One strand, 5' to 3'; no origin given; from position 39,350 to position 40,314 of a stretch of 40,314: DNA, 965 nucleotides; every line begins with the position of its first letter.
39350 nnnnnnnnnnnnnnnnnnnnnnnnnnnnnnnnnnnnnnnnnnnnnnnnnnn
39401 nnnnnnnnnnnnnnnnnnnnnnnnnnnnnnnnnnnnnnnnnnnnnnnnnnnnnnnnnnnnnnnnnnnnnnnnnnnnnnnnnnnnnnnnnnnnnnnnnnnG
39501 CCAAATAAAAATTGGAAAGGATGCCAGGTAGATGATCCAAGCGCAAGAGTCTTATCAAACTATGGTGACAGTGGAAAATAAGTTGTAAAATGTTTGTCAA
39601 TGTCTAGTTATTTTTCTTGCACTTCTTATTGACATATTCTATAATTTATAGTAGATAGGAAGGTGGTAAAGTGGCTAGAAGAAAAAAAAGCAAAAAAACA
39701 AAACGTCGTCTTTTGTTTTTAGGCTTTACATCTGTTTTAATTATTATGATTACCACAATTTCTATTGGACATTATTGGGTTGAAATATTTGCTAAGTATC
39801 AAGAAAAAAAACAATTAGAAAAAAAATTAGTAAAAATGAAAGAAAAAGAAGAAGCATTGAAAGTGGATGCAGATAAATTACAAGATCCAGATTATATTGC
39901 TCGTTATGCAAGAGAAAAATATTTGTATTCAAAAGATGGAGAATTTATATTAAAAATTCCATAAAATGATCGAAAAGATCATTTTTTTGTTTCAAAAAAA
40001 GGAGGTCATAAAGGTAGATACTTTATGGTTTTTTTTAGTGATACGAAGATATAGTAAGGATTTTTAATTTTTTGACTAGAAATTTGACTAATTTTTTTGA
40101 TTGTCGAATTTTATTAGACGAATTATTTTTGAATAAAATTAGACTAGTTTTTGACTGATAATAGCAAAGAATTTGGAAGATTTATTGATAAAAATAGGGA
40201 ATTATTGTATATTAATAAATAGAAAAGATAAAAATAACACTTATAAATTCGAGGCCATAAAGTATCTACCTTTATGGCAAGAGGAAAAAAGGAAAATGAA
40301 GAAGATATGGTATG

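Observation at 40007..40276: Candidate invertible promoter switch: 22-bp perfect inverted repeats flank a 226-bp AT-rich segment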

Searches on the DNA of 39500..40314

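Call 6: search_rna_families(source=window, start=39500, end=40314, threshold=evalue, max_evalue=10)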
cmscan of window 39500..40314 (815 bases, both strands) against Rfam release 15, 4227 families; matches with E-value up to 10: 11.
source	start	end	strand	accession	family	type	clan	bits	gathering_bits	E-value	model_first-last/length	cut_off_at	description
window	39965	40039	+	RF02064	STnc370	Gene; sRNA;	-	20.8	54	5.9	1-71/71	no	Enterobacterial sRNA STnc370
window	39959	40001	+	RF02433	SpF36_sRNA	Gene; sRNA;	-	19.1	48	9.4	1-51/51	no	Streptococcus sRNA SpF36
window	39603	39686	+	RF00739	MIR476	Gene; miRNA;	-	18.8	80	1.9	1-92/92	no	MIR476 microRNA precursor family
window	39608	39702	-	RF03794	MIR5298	Gene; miRNA;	-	18.1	70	7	1-80/80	no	MIR5298 microRNA precursor family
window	39690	39763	-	RF02074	STnc240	Gene; sRNA;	-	18.1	55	8.9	1-77/77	no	Enterobacterial sRNA STnc240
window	39617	39733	+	RF00413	SNORA19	Gene; snRNA; snoRNA; HACA-box;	-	17.7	80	4.3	1-131/131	no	Small nucleolar RNA SNORA19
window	39528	39616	+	RF02764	Ysr190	Gene; sRNA;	-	17.4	66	8.6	1-102/102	no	Yersinia sRNA 190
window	39655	39767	+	RF02555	hveRNA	Gene; rRNA;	-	17.2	90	6.4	1-124/124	no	mt-5S-like H. vermiformis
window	40080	40119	+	RF02697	LDH1_5p_UTR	Cis-reg;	-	16.5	113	6.7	1-102/102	no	LDH1 5'UTR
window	39682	39729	+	RF01387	isrC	Gene; sRNA;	-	15.9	39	2.8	1-123/123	no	isrC Hfq binding RNA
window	39997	40036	-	RF04157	MIR9486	Gene; miRNA;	-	15.4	100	5.2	41-80/119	no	MIR9486 microRNA precursor family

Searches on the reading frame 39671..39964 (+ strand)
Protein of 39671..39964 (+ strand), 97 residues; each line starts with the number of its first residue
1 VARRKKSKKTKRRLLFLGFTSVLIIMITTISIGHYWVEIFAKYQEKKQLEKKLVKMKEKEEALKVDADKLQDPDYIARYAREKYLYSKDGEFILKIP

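Call 8: find_encoding_contigs(protein=window:39671-39964:+, flank=10000, max_places=10)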
Protein window:39671-39964:+ (97 aa): no gene with exactly this product is on record in the collection.

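Call 18: find_homologous_proteins(query=window:39671-39964:+, max_evalue=1e-10)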
Query window:39671-39964:+ (97 aa): 1732 proteins with E <= 1e-10 among 1749 candidates; the best 120 are listed.
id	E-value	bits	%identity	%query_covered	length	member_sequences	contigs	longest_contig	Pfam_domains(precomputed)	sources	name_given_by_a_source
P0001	3.2e-54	198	100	100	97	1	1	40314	PF04977.21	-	-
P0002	5.5e-44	166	84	89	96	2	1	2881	PF04977.21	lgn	-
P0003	1.4e-43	164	83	89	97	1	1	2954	PF04977.21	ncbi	-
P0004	1.5e-43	164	82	87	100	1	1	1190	PF04977.21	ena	-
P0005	1.6e-43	164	81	87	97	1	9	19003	PF04977.21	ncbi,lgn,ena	-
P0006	2.5e-43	163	82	100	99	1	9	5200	PF04977.21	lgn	-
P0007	3.0e-43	163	79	100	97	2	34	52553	PF04977.21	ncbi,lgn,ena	-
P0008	3.8e-43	163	81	87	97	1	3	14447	PF04977.21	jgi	-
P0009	5.8e-43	162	81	89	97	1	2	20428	PF04977.21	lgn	-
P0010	7.5e-43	162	84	89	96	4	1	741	PF04977.21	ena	-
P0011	8.5e-43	162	81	87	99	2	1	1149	PF04977.21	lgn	-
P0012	1.5e-42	161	80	99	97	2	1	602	PF04977.21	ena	-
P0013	2.6e-42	160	83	92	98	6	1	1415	PF04977.21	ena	-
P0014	4.1e-41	156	81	86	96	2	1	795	PF04977.21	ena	-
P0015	5.3e-41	156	80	87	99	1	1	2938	PF04977.21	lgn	-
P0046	2.8e-38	147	100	74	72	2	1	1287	PF04977.21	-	-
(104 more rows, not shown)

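Call 19: find_encoding_contigs(protein=P0046, flank=10000, max_places=10)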
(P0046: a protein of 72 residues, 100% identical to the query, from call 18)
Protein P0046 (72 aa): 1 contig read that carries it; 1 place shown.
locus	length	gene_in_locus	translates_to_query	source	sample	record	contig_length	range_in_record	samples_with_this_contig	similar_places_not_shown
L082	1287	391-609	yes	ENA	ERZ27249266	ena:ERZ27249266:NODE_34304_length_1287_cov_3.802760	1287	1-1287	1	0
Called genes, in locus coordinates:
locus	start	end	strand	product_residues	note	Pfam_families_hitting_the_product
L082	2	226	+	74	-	?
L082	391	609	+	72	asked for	PF04977:DivIC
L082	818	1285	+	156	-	?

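Call 33: find_related_loci(query=A2, collection=genome_contigs, flank=6000)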
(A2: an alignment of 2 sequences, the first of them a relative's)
Query A2 (115 aa) in genome_contigs; peptide patterns used: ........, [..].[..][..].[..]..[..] (x = any residue, [..] = any of these).
181 stretches matched a pattern; 25 encode a relative of the query (tblastn E <= 1e-3); 25 distinct loci.
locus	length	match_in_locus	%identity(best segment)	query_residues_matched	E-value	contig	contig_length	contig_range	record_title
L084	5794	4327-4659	56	1-111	2e-37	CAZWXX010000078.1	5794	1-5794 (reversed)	MAG TPA_asm: uncultured Muribaculaceae bacterium isolate SRP287540_co1_66 genome assembly, contig: NODE_15071_length_579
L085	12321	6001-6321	53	3-109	1e-35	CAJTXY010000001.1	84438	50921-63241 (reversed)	MAG TPA_asm: uncultured Bacilli bacterium isolate MGBC119817 genome assembly, contig: MGBC119817.1, whole genome shotgun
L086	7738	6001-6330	55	1-110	8e-35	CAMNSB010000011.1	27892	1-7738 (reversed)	MAG: uncultured Tenericutes bacterium isolate SRR19792995_bin.60_metawrap_v1.3_MAG genome assembly, contig: ERZ12290371_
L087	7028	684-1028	48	1-115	8e-32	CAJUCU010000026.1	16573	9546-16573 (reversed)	MAG TPA_asm: uncultured Bacilli bacterium isolate MGBC117562 genome assembly, contig: MGBC117562.26, whole genome shotgu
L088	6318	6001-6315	44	3-107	7e-26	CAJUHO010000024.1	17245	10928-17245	MAG TPA_asm: uncultured Bacilli bacterium isolate MGBC137871 genome assembly, contig: MGBC137871.24, whole genome shotgu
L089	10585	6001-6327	42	1-109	1e-25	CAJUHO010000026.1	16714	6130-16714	MAG TPA_asm: uncultured Bacilli bacterium isolate MGBC137871 genome assembly, contig: MGBC137871.26, whole genome shotgu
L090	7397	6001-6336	43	5-114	2e-24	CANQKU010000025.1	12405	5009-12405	MAG: uncultured Bacilli bacterium isolate Lapin-017__bin42 genome assembly, contig: Lapin-017__NODE_3535_length_12405_co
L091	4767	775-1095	39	3-109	3e-24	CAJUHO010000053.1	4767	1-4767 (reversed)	MAG TPA_asm: uncultured Bacilli bacterium isolate MGBC137871 genome assembly, contig: MGBC137871.53, whole genome shotgu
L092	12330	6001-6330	38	3-111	2e-22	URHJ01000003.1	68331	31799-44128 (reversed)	uncultured Tenericutes bacterium isolate UMGS995 genome assembly, contig: NODE_182_length_68331_cov_5.796195, whole geno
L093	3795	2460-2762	39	13-112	2e-21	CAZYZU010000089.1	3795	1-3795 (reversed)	MAG TPA_asm: uncultured Muribaculaceae bacterium isolate SRP192927_co8_46 genome assembly, contig: NODE_27337_length_379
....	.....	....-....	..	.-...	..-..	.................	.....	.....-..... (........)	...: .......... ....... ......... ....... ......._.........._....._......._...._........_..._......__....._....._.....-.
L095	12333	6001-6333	38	3-112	3e-19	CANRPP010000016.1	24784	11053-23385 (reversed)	MAG: uncultured Bacilli bacterium isolate Lapin-018__bin36 genome assembly, contig: Lapin-018__NODE_1652_length_24784_co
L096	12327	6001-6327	39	3-110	3e-19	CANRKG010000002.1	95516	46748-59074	MAG: uncultured Bacilli bacterium isolate Lapin-020__bin59 genome assembly, contig: Lapin-020__NODE_160_length_95516_cov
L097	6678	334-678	36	1-114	5e-19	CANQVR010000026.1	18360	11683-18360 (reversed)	MAG: uncultured Bacilli bacterium isolate Lapin-032__bin75 genome assembly, contig: Lapin-032__NODE_4531_length_18360_co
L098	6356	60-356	38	1-99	8e-19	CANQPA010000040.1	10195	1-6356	MAG: uncultured Bacilli bacterium isolate Lapin-032__bin42 genome assembly, contig: Lapin-032__NODE_8982_length_10195_co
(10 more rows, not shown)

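Call 41: search_protein_families(library=pfam, proteins=[L088:109-600:+, L088:624-1649:+, L088:1708-3822:+, L088:3877-5013:+, L088:5010-5588:+, L091:36-434:+, L089:49-1791:+, L089:1920-3482:+, L089:3846-5663:+, L091:760-2580:+], max_evalue=0.01)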
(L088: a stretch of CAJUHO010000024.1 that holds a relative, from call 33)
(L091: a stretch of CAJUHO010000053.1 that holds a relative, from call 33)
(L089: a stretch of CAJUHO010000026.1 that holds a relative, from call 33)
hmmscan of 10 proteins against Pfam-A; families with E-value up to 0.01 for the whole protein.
L088:109-600:+ (163 aa): 2 families
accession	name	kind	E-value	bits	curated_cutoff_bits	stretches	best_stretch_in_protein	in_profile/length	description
PF17864.7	AAA_lid_4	-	9.2e-31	105.9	27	1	4-77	1-74/74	RuvB AAA lid domain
PF05491.19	RuvB_C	-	4e-27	94.4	24.7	1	78-149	1-72/72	RuvB C-terminal winged helix domain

L088:624-1649:+ (341 aa): 1 family
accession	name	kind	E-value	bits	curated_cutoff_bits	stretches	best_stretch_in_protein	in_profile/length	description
PF02547.20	Queuosine_synth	-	3.5e-143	477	25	1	3-340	1-322/322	Queuosine biosynthesis protein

L088:1708-3822:+ (704 aa): 2 families
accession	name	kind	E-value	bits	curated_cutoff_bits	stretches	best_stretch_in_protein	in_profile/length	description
PF01272.25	GreA_GreB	-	6.8e-19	68.1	26.9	3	441-517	2-75/77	Transcription elongation factor, GreA/GreB, C-term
PF12845.12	TBD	-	0.00019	21.6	27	1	219-249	13-43/56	TBD domain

L088:3877-5013:+ (378 aa): 1 family
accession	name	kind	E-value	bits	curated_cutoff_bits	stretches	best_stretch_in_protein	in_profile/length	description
PF01702.25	TGT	-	4.9e-156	519.7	26.3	1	18-374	2-356/357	Queuine tRNA-ribosyltransferase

L088:5010-5588:+ (192 aa): 0 families

L091:36-434:+ (132 aa): 0 families

L089:49-1791:+ (580 aa): 3 families
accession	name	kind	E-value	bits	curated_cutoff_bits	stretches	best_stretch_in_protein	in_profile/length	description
PF01935.23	DUF87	-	4.1e-22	79.8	23.2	1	83-242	11-155/220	Helicase HerA, central domain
PF01580.24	FtsK_SpoIIIE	-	0.00029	20.8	24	0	78-122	23-66/221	FtsK/SpoIIIE family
PF12846.13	AAA_10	-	0.00036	20.1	27.5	0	96-184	22-101/362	AAA-like domain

L089:1920-3482:+ (520 aa): 2 families
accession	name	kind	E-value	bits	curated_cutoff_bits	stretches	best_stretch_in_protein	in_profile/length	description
PF17802.7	SpaA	-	4.5e-16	59.2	23.1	1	395-477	4-90/91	Prealbumin-like fold domain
PF08341.16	TED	-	0.00013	22.8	22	1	102-172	7-70/102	Thioester domain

L089:3846-5663:+ (605 aa): 0 families

L091:760-2580:+ (606 aa): 1 family
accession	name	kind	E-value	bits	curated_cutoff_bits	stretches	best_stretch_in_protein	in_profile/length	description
PF03781.23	FGE-sulfatase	-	0.0074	16.4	23.3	0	438-530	145-232/255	Sulfatase-modifying factor enzyme 1-like domain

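Call 58: find_homologous_proteins(query=L091:760-2580:+, max_evalue=1e-30)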
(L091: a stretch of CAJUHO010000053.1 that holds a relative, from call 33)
Query L091:760-2580:+ (606 aa): 2048 proteins with E <= 1e-30 among 8000 candidates; the best 120 are listed.
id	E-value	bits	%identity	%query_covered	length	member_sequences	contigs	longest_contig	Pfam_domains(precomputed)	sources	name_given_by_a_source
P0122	0.0e+0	1371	100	100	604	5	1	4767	-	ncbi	-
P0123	2.0e-292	990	71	100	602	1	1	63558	-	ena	-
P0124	3.2e-292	989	72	100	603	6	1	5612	-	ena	-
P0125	2.6e-290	983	71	100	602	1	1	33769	-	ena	-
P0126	1.8e-289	980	71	99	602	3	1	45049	-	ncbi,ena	-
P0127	1.9e-289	980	70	100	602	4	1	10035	-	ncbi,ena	-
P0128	2.8e-289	979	71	100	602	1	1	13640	-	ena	-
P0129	7.4e-289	978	71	100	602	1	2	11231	-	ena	-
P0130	1.8e-288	977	71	100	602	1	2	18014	-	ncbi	-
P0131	4.7e-288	975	71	100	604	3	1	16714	-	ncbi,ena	-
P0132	5.3e-288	975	71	99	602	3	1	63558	-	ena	-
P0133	5.4e-288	975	71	99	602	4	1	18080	-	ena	-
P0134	9.9e-288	974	71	99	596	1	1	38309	-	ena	-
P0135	1.2e-286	971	70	100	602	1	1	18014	-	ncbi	-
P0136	1.3e-285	967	70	99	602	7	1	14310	-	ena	-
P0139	4.1e-285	966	70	99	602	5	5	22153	-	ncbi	-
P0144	3.3e-283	959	70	99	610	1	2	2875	-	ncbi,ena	-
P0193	2.9e-250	850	62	100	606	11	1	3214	-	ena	-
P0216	1.6e-167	577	61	73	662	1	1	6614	PF12389.14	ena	-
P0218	7.1e-165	568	61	68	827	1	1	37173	PF13385.14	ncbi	-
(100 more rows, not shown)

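Call 59: find_encoding_contigs(protein=P0139, flank=3000, max_places=10)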
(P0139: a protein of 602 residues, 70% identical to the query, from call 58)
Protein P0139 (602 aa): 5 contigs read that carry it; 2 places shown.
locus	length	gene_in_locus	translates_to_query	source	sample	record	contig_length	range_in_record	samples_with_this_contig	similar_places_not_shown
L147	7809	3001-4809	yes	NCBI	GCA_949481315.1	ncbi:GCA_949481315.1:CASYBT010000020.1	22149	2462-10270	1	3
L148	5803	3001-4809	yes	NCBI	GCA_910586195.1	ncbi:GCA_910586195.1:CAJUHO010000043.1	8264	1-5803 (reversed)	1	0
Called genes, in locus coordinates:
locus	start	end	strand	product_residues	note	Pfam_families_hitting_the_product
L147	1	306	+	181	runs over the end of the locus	PF10628:CotE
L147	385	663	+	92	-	PF00886:Ribosomal_S16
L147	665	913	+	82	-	PF07650:KH_2 (weak), PF13083:KH_KhpA-B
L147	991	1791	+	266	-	PF01148:CTP_transf_1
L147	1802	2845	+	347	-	PF02163:Peptidase_M50, PF13180:PDZ_2 (weak), PF17820:PDZ_6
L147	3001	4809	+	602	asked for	-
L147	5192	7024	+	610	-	-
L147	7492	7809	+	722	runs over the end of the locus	PF17764:PriA_3primeBD, PF00270:DEAD, PF04851:ResIII, PF13604:AAA_30 (faint), PF18319:Zn_ribbon_PriA, PF00271:Helicase_C, PF18074:PriA_C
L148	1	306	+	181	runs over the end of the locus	PF10628:CotE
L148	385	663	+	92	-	PF00886:Ribosomal_S16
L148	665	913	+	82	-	PF07650:KH_2 (weak), PF13083:KH_KhpA-B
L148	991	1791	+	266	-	PF01148:CTP_transf_1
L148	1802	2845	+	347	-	PF02163:Peptidase_M50, PF13180:PDZ_2 (weak), PF17820:PDZ_6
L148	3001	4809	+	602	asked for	-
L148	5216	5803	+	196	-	?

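Call 62: find_encoding_contigs(protein=P0193, flank=3000, max_places=10)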
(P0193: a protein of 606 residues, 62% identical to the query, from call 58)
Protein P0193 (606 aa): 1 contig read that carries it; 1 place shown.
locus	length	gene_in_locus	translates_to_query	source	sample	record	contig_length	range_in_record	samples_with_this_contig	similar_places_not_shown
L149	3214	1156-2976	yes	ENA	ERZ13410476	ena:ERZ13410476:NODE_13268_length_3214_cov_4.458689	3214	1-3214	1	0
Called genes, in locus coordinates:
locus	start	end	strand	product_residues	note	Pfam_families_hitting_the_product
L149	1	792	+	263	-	?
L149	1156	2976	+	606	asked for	-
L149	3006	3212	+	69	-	?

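Call 63: find_encoding_contigs(protein=P0144, flank=3000, max_places=10)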
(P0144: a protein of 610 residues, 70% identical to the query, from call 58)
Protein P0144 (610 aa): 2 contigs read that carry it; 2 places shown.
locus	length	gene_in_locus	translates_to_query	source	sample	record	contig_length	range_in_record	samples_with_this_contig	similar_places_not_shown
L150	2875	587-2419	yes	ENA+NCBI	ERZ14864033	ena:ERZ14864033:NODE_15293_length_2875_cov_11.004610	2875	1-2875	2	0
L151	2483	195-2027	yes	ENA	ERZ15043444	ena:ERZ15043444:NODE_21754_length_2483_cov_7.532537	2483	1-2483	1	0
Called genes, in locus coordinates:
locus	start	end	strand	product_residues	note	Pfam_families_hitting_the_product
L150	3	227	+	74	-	?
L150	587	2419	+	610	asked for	-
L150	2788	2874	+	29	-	?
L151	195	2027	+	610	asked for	-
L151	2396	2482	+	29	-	?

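Call 70: search_protein_families(library=pfam, proteins=[L086:6001-7425:+, L085:6001-7857:+], max_evalue=0.01)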
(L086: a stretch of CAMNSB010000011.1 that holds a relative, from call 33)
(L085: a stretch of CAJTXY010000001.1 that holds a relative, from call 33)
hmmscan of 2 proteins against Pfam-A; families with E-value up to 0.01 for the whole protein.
L086:6001-7425:+ (474 aa): 1 family
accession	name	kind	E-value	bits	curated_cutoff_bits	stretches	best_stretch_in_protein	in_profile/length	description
PF19789.6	DUF6273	-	0.00047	20.5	23.5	1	408-455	127-171/172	Domain of unknown function (DUF6273)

L085:6001-7857:+ (618 aa): 1 family
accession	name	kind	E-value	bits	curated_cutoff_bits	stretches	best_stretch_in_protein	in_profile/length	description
PF19789.6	DUF6273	-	8.4e-08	32.7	23.5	1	245-374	28-172/172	Domain of unknown function (DUF6273)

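Call 71: search_protein_families(library=ncbifam, proteins=[L086:6001-7425:+, L085:6001-7857:+, L082:941-1285:+], max_evalue=0.01)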
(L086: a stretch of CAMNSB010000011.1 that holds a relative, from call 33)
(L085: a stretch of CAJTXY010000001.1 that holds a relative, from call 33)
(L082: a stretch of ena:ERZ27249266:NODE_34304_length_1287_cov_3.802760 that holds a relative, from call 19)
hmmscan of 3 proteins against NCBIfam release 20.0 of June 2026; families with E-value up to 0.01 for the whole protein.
L086:6001-7425:+ (474 aa): 0 families

L085:6001-7857:+ (618 aa): 0 families

L082:941-1285:+ (115 aa): 0 families

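Call 79: search_protein_families(library=pfam, proteins=[window:39671-39964:+], max_evalue=0.01)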
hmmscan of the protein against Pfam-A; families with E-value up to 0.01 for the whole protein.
window:39671-39964:+ (97 aa): 1 family
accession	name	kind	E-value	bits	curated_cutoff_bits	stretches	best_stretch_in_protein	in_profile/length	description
PF04977.20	DivIC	-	1.6e-16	60.3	28.9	1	23-97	3-78/80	Septum formation initiator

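Call 82: search_protein_families(library=pfam, proteins=[P0216, P0218, P0122, P0193], max_evalue=0.1)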
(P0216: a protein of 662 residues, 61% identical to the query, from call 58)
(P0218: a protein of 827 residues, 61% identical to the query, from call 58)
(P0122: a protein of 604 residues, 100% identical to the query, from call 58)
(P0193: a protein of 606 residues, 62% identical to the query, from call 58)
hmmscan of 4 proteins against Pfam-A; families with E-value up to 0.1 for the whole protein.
P0216 (662 aa): 1 family
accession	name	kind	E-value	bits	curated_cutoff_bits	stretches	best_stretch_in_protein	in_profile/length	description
PF12389.13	Peptidase_M73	-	2.2e-05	24.8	22.5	1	33-156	2-113/196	Camelysin metallo-endopeptidase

P0218 (827 aa): 5 families
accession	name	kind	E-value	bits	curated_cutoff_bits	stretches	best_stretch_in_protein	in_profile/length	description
PF13385.13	Laminin_G_3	-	2.1e-14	54.4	27.6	1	277-421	12-150/151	Concanavalin A-like lectin/glucanases superfamily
PF22925.3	TS_C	-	0.0049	16.9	27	1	323-417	99-200/202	Trans-sialidase, C-terminal domain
PF12389.13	Peptidase_M73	-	0.007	16.6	22.5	1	15-97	8-79/196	Camelysin metallo-endopeptidase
PF11614.14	FixG_C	-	0.039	14.6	25.6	0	62-106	13-57/119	IG-like fold at C-terminal of FixG, putative oxidoreductase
PF11494.13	Ta0938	-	0.078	13.8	27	0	264-332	17-83/92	Ta0938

P0122 (604 aa): 1 family
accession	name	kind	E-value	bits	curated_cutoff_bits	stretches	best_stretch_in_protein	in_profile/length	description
PF03781.23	FGE-sulfatase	-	0.0074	16.4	23.3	1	436-528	145-232/255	Sulfatase-modifying factor enzyme 1-like domain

P0193 (606 aa): 0 families
